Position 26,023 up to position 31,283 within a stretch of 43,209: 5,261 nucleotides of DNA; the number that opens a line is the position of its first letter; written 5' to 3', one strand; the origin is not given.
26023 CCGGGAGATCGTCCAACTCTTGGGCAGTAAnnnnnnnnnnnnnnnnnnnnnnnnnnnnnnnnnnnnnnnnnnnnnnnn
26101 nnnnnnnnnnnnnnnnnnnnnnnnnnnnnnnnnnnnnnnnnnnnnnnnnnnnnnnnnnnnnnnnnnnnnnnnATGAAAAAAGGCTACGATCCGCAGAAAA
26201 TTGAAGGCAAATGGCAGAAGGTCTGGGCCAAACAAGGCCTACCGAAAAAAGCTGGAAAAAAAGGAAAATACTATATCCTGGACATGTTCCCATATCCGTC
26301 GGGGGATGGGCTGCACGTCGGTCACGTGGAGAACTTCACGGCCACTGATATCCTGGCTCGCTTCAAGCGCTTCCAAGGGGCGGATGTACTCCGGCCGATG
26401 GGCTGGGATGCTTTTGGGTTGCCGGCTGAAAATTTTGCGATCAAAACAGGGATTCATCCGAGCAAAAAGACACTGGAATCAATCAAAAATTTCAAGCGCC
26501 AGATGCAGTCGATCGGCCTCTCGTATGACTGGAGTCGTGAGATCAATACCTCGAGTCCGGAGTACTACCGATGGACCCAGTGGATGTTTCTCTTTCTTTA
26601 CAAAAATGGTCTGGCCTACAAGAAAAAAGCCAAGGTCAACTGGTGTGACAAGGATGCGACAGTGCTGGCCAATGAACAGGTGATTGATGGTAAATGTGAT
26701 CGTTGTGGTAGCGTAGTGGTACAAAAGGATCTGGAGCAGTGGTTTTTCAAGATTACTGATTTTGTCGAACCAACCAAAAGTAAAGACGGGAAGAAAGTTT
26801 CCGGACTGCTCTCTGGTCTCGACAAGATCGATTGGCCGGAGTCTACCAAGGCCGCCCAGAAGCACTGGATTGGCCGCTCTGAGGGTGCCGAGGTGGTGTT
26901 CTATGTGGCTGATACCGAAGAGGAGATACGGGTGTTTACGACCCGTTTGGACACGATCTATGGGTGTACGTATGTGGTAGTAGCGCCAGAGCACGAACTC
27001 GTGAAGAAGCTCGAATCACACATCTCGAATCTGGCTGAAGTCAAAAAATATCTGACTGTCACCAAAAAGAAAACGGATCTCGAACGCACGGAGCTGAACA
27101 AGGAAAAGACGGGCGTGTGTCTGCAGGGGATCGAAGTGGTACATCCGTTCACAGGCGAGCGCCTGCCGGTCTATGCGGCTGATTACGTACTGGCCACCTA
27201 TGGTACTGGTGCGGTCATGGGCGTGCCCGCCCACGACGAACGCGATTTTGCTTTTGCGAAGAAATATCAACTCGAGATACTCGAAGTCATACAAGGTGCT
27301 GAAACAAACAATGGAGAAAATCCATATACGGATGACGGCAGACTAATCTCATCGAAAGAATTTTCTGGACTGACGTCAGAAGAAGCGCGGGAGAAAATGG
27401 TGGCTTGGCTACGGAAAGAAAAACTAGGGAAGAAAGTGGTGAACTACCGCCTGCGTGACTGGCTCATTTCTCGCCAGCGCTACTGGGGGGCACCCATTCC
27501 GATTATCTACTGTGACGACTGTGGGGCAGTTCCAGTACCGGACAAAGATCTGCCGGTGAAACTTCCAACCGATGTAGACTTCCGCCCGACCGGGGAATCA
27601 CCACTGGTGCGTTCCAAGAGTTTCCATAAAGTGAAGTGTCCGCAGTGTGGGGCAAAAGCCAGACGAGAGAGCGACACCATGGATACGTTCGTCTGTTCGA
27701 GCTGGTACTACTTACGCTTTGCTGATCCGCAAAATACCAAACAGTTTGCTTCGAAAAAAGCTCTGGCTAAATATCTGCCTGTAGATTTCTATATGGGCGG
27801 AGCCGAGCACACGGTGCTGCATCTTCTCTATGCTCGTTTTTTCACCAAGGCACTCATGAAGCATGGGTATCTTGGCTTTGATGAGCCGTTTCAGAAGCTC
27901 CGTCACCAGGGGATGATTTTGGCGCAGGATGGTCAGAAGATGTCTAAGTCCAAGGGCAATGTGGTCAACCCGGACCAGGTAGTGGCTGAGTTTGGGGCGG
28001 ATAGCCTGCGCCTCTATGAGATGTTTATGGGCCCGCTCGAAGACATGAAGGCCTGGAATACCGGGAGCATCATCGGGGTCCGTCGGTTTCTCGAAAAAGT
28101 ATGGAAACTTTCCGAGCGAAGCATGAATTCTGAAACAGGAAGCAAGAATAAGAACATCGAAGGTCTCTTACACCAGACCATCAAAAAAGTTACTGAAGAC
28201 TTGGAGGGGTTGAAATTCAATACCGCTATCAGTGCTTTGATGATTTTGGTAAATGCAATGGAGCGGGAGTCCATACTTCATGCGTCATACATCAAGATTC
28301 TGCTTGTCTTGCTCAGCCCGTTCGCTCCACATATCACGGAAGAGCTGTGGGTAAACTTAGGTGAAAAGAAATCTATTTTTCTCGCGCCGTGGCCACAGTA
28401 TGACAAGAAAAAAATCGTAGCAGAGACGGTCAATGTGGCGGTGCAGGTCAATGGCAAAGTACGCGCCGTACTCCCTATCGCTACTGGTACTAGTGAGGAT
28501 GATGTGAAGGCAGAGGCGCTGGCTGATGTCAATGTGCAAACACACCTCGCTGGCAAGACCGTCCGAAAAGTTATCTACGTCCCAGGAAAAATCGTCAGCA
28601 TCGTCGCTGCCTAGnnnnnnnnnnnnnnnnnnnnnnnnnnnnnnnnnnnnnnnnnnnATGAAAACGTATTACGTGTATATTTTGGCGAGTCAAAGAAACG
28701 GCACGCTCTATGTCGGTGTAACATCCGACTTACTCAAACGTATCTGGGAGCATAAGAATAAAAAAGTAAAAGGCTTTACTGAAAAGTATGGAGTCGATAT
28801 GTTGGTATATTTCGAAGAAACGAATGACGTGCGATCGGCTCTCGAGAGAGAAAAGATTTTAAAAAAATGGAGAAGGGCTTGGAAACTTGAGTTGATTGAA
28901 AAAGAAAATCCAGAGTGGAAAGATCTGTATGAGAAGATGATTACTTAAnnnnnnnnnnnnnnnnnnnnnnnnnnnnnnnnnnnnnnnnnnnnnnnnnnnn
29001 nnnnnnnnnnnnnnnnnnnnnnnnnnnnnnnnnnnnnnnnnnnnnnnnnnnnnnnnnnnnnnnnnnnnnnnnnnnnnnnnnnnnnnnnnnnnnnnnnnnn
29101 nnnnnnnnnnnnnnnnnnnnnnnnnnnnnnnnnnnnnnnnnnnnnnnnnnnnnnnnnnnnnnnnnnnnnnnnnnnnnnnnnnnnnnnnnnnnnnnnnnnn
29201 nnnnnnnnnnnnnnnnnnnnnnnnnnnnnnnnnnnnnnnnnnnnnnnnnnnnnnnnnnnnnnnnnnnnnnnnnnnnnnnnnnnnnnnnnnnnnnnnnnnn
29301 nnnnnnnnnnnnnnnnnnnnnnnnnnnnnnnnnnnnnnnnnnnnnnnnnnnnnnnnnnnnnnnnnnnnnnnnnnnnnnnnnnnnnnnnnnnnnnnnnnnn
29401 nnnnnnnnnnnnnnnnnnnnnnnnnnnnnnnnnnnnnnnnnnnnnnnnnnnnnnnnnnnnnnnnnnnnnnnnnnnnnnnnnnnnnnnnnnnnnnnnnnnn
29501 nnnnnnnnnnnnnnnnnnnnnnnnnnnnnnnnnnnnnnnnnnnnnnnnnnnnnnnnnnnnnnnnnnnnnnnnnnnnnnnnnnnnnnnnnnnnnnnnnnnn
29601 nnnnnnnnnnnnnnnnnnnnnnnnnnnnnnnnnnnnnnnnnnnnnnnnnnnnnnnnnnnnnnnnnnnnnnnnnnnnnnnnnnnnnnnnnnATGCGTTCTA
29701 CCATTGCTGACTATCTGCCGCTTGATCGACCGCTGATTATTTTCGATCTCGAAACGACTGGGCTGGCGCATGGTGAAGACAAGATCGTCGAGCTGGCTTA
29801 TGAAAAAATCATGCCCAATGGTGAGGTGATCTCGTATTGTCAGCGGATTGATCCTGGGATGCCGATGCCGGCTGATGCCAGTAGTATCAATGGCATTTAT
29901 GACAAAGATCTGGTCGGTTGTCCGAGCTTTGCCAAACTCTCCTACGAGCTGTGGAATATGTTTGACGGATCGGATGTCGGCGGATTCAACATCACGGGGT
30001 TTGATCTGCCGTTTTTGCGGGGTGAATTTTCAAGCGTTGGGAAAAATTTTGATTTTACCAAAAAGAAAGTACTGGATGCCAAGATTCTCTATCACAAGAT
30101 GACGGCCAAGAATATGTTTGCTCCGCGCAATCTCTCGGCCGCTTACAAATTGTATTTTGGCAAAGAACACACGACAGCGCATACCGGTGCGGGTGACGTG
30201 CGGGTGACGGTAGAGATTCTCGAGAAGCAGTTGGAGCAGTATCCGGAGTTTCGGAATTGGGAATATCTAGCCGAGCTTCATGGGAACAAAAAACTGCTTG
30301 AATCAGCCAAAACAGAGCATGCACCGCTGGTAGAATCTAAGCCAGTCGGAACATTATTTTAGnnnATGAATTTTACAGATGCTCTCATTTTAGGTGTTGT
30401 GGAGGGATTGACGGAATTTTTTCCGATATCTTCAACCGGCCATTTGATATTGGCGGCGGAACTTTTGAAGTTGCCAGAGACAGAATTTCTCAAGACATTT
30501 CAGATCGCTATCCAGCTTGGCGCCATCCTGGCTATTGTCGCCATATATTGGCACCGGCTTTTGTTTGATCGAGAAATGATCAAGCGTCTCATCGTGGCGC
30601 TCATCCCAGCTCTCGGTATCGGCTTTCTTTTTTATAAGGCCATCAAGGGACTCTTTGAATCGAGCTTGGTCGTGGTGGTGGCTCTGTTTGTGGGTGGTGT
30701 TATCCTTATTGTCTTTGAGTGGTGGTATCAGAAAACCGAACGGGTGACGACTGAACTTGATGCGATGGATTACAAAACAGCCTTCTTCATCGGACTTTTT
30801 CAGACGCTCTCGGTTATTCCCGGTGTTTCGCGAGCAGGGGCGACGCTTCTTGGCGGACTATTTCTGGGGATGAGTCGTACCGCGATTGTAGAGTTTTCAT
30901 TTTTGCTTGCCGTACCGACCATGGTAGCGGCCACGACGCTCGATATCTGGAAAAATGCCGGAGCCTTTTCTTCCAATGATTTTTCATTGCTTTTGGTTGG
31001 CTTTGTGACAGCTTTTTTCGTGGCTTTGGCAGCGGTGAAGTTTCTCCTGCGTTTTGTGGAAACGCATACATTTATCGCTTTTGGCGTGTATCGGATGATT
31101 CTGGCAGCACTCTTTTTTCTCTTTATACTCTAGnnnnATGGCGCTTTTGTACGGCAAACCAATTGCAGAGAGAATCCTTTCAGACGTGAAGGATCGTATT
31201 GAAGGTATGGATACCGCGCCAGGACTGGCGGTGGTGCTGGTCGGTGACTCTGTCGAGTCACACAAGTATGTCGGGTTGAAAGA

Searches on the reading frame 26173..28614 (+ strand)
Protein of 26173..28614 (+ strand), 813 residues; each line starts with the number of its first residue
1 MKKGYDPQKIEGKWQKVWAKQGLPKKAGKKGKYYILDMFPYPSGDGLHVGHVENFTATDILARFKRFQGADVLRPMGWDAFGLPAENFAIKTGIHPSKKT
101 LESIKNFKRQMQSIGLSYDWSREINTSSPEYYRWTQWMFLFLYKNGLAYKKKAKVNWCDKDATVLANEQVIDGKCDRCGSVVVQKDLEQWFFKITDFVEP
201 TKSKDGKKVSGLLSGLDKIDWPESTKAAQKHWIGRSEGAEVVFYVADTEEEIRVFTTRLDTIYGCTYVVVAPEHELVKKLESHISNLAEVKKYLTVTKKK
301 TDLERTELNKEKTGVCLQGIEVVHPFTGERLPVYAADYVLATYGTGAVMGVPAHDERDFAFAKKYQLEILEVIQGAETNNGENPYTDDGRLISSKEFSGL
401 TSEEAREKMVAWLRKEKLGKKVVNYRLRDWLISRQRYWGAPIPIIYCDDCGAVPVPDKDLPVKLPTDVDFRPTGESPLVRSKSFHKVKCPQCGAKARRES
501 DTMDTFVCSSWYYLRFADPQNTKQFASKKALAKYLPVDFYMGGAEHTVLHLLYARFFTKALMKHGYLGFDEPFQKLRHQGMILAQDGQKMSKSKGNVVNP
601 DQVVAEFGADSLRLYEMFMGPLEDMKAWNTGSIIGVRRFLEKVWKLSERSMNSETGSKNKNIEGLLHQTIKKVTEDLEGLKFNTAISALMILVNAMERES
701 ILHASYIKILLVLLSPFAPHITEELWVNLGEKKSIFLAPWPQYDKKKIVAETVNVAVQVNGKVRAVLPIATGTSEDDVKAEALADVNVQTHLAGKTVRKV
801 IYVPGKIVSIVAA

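Call 39: search_protein_families(library=pfam, proteins=[window:26173-28614:+])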
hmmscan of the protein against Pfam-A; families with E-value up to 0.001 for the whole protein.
window:26173-28614:+ (813 aa): 5 families
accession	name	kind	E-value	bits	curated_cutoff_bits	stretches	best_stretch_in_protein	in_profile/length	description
PF13603.12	tRNA-synt_1_2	-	3.4e-65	219.5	25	1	230-413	1-184/185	Leucyl-tRNA synthetase, editing domain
PF00133.28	tRNA-synt_1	-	2e-52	178.8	22.7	1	14-618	2-404/414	tRNA synthetases class I (I, L, M and V)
PF09334.17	tRNA-synt_1g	-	1.4e-30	106.8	20.1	2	38-180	6-144/391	tRNA synthetases class I (M)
PF08264.19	Anticodon_1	-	2.2e-24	86.5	25.1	1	660-774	2-143/148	Anticodon-binding domain of tRNA ligase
PF01406.26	tRNA-synt_1e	-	0.00016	21.6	27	0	573-615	238-279/301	tRNA synthetases class I (C) catalytic domain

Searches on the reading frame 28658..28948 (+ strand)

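Call 54: search_protein_families(library=pfam, proteins=[window:28658-28948:+], max_evalue=0.01)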
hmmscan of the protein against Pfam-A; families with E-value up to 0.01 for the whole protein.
window:28658-28948:+ (96 aa): 2 families
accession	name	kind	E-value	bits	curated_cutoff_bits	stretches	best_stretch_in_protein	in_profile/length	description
PF01541.30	GIY-YIG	-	7.9e-18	65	22.6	1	4-77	2-77/78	GIY-YIG catalytic domain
PF10544.15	T5orf172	-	0.0051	17.7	20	1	5-70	2-65/101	T5orf172 domain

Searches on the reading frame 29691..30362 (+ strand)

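Call 54: search_protein_families(library=pfam, proteins=[window:29691-30362:+], max_evalue=0.01)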
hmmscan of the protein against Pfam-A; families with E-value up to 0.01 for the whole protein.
window:29691-30362:+ (223 aa): 2 families
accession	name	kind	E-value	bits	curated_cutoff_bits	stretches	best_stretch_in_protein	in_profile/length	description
PF00929.31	RNase_T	-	4.7e-15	56.9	24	1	16-177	1-164/164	Exonuclease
PF13482.12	RNase_H_2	-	0.0024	18.3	22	0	17-136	2-98/165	RNase_H superfamily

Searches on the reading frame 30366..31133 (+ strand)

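Call 54: search_protein_families(library=pfam, proteins=[window:30366-31133:+], max_evalue=0.01)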
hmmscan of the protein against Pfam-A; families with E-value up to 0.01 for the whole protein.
window:30366-31133:+ (255 aa): 1 family
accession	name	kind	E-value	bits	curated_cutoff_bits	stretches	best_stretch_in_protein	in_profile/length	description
PF02673.24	BacA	-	4.5e-73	246.5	33.4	1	6-248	1-256/257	Bacitracin resistance protein BacA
